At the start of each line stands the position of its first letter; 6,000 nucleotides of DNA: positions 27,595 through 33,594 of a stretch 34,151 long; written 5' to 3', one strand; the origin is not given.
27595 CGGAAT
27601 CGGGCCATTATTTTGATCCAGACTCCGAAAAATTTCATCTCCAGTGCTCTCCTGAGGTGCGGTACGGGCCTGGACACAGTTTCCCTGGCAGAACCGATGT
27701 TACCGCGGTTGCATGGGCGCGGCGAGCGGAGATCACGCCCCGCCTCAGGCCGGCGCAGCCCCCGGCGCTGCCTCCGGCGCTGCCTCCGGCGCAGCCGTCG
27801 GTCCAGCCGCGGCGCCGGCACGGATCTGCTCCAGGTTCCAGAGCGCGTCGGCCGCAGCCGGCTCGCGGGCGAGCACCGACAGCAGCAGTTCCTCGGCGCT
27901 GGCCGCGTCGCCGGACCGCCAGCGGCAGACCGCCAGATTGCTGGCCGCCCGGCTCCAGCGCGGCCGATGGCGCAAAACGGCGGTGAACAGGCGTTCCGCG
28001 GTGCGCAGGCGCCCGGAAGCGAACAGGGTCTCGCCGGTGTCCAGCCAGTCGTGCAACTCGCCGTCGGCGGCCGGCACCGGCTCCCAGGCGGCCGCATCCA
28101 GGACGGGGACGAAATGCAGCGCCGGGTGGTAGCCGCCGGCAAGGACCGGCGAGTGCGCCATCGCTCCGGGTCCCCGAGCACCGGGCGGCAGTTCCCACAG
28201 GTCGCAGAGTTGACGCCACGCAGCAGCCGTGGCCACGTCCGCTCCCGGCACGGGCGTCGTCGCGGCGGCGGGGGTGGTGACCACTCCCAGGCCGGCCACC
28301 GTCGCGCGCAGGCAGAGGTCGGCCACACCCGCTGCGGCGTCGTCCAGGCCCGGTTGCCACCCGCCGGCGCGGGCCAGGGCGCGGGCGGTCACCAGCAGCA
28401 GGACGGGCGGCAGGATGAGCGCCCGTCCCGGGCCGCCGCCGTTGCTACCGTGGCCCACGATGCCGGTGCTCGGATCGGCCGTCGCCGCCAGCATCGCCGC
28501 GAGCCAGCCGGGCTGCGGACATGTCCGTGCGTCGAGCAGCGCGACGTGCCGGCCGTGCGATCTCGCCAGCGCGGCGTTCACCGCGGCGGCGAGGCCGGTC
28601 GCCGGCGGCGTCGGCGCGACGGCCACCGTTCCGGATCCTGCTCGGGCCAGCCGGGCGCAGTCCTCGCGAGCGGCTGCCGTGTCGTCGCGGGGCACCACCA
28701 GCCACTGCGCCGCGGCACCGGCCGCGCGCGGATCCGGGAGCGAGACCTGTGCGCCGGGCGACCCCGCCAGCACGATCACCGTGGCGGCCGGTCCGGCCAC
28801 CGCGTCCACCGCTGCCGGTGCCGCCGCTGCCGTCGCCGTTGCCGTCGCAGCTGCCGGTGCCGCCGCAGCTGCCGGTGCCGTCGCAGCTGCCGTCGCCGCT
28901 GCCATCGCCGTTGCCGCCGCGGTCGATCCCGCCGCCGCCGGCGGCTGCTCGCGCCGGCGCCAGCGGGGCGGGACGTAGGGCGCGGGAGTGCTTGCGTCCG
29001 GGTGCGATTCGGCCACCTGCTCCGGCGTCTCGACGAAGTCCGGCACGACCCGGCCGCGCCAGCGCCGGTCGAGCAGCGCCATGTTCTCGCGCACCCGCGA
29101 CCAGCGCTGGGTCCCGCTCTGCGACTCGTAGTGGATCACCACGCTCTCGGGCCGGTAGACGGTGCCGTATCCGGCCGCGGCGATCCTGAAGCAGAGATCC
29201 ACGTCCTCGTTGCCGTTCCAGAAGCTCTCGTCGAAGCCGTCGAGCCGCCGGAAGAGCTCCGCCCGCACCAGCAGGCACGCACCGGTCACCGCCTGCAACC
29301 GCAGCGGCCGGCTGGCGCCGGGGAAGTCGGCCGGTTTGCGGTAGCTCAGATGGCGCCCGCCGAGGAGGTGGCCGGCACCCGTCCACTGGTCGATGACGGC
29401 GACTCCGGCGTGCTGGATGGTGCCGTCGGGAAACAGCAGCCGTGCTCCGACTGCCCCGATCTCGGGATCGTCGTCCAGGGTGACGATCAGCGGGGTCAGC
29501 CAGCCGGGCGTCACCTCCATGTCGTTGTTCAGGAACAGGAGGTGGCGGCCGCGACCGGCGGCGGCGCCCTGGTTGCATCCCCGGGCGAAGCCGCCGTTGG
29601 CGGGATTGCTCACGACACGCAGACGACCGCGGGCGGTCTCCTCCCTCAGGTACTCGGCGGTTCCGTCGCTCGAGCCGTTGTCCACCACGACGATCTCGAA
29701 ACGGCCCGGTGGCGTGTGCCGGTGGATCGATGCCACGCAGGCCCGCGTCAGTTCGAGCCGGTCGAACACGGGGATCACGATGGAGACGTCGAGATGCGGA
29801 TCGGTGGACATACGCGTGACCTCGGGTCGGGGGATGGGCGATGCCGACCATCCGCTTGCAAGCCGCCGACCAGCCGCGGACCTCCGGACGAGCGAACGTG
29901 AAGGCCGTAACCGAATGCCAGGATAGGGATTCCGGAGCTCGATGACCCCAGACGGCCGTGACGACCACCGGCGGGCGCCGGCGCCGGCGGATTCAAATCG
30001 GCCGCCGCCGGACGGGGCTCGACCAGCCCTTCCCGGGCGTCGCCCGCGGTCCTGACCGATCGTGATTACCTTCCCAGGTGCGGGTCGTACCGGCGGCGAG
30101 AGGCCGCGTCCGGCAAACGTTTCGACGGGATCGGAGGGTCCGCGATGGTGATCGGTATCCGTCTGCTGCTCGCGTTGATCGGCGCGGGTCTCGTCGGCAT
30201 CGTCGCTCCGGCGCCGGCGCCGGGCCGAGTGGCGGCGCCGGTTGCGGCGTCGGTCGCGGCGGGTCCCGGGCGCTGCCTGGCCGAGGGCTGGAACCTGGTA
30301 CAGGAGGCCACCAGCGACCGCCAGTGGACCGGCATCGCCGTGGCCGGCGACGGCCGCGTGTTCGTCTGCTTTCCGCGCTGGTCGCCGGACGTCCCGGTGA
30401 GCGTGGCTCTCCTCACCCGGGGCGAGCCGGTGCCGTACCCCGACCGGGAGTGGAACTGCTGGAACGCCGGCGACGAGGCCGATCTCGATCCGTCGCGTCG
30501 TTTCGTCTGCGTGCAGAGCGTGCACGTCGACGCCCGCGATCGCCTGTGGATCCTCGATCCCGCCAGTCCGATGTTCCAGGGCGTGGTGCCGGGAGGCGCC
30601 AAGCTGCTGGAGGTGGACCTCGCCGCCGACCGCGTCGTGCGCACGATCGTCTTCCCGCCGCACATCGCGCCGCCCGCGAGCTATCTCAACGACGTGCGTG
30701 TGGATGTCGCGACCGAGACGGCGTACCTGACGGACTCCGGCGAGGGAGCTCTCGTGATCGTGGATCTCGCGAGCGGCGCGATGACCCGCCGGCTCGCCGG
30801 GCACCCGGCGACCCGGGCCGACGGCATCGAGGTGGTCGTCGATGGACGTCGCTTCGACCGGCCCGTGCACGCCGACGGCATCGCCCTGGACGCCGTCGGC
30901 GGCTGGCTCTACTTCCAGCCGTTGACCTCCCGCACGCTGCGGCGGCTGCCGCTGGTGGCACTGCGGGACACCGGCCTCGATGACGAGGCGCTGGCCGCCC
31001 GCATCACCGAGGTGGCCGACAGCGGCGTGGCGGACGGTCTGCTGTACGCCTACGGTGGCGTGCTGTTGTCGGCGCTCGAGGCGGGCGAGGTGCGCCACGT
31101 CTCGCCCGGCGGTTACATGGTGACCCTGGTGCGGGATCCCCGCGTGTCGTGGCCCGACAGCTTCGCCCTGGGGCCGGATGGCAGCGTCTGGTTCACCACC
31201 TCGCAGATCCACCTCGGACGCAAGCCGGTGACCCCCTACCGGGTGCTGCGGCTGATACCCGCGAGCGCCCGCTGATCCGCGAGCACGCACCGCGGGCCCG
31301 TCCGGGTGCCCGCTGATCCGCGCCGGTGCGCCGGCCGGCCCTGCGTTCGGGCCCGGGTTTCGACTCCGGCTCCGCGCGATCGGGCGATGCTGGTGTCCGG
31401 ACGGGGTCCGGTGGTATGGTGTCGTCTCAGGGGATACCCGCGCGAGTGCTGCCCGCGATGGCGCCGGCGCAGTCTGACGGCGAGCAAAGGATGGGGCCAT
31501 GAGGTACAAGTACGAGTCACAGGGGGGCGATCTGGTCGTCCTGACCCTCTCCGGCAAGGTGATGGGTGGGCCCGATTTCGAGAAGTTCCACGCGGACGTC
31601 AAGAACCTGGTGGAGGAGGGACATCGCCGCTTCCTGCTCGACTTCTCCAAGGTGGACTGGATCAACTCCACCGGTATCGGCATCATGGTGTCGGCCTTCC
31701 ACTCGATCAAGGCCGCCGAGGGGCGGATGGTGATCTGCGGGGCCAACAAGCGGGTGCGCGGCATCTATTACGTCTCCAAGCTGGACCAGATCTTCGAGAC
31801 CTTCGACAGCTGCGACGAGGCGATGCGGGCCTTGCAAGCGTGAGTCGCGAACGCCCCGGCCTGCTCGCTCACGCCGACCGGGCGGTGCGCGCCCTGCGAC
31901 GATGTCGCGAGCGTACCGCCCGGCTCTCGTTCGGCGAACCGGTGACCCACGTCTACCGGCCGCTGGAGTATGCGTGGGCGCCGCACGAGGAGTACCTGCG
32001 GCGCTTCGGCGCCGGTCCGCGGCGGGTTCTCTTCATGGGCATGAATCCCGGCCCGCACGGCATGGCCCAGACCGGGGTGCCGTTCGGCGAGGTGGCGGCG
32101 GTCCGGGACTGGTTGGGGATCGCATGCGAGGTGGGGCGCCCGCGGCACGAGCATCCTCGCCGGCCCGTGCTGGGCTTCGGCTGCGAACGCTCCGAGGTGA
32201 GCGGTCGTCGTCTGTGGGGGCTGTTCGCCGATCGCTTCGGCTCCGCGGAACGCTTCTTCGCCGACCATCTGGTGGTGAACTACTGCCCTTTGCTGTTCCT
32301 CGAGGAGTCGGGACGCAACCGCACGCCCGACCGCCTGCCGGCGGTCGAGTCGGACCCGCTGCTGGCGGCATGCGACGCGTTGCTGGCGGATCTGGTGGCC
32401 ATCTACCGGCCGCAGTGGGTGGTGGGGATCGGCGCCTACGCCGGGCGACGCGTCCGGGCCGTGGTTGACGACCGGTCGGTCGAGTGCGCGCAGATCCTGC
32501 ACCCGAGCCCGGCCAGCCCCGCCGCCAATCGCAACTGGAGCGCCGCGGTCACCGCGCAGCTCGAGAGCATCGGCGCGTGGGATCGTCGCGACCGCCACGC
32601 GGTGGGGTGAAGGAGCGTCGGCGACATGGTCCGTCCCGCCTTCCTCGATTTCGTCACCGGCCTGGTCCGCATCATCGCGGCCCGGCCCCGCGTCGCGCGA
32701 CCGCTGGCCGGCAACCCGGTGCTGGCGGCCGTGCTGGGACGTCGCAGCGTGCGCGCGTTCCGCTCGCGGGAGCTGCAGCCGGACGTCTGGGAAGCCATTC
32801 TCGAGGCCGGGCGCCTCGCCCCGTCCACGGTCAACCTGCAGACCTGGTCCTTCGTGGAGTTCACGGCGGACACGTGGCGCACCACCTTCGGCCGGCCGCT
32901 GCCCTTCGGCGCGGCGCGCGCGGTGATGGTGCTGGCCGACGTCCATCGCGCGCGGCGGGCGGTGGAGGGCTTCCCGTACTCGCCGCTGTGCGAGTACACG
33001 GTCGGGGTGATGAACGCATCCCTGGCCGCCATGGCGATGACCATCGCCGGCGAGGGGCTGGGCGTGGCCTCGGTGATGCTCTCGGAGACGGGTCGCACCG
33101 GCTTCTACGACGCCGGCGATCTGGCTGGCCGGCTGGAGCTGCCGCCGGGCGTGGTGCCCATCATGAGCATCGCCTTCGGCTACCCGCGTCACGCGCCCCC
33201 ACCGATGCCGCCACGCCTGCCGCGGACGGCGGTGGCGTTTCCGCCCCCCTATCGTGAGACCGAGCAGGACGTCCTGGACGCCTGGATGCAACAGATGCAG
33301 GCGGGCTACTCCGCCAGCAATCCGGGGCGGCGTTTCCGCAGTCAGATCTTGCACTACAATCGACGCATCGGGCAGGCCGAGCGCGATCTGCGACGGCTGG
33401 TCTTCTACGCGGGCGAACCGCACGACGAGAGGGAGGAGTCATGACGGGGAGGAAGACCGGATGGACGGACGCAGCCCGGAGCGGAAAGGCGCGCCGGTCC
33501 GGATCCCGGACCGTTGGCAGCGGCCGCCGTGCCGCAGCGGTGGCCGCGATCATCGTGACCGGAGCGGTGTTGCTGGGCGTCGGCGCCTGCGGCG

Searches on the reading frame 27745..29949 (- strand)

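Call 77: search_protein_families(library=pfam, proteins=[window:27745-29949:-], max_evalue=0.0001)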
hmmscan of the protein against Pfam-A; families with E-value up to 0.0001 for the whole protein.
window:27745-29949:- (734 aa): 7 families
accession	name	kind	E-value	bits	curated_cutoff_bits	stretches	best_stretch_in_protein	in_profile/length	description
PF00535.33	Glycos_transf_2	-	2.7e-33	115.7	23.3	2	56-177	1-122/168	Glycosyl transferase family 2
PF13641.12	Glyco_tranf_2_3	-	2.6e-22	80.4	27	1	55-278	3-216/230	Glycosyltransferase like family 2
PF10111.15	Glyco_tranf_2_2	-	6.1e-07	29.6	27.3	0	223-290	165-232/276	Glycosyltransferase like family 2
PF13632.12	Glyco_trans_2_3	-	7e-07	29.7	27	1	221-283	72-132/198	Glycosyl transferase family group 2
PF14559.12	TPR_19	-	2.4e-06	28.2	25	1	642-703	1-61/68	Tetratricopeptide repeat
PF13432.12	TPR_16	-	8.5e-06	26.6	32.7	1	637-698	2-63/65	Tetratricopeptide repeat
PF02709.20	Glyco_transf_7C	-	9.9e-05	22.4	23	0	215-268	13-66/78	N-terminal domain of galactosyltransferase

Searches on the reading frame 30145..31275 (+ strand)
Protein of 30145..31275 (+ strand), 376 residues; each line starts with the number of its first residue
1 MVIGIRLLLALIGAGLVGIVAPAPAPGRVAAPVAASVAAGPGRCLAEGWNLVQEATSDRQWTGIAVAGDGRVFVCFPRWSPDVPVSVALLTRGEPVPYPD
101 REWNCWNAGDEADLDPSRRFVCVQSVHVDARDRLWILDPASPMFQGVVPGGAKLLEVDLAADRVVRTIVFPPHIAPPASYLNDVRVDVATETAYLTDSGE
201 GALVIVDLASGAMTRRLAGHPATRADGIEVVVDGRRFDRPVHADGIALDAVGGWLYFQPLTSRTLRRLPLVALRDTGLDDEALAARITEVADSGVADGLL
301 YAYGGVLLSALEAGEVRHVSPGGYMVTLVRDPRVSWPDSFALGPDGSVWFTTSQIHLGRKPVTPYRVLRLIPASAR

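Call 29: search_protein_families(library=pfam, proteins=[window:30145-31275:+], max_evalue=0.00001)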
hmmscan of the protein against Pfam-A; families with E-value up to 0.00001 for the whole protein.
window:30145-31275:+ (376 aa): 1 family
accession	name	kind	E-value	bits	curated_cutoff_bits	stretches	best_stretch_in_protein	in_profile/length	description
PF03022.22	MRJP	-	1.4e-20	74.2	19.8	1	122-283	2-173/288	Major royal jelly protein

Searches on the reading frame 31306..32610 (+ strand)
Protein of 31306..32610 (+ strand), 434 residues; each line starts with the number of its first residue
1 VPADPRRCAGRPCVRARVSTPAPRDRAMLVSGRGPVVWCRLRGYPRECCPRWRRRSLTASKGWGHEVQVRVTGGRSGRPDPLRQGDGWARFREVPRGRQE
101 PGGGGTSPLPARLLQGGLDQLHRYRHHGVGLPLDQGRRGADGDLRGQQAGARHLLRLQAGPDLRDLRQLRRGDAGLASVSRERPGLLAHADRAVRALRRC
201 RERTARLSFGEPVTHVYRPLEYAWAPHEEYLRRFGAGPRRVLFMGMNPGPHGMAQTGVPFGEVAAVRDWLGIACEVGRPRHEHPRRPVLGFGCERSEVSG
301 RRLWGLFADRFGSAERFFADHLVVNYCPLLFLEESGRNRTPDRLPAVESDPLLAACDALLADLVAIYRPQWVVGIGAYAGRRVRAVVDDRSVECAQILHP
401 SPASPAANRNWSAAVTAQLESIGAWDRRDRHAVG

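Call 29: search_protein_families(library=pfam, proteins=[window:31306-32610:+], max_evalue=0.00001)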
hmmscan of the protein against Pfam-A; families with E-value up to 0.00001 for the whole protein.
window:31306-32610:+ (434 aa): 1 family
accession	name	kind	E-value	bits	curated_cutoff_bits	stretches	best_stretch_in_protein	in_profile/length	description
PF03167.25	UDG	-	4.3e-08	33.8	24.3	1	239-407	8-125/141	Uracil DNA glycosylase superfamily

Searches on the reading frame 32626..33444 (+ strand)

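Call 29: search_protein_families(library=pfam, proteins=[window:32626-33444:+], max_evalue=0.00001)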
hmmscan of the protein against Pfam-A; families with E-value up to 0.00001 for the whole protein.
window:32626-33444:+ (272 aa): 1 family
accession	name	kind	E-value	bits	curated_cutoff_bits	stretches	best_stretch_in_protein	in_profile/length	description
PF00881.29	Nitroreductase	-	4.7e-15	56.6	23.5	1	37-79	2-44/167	Nitroreductase family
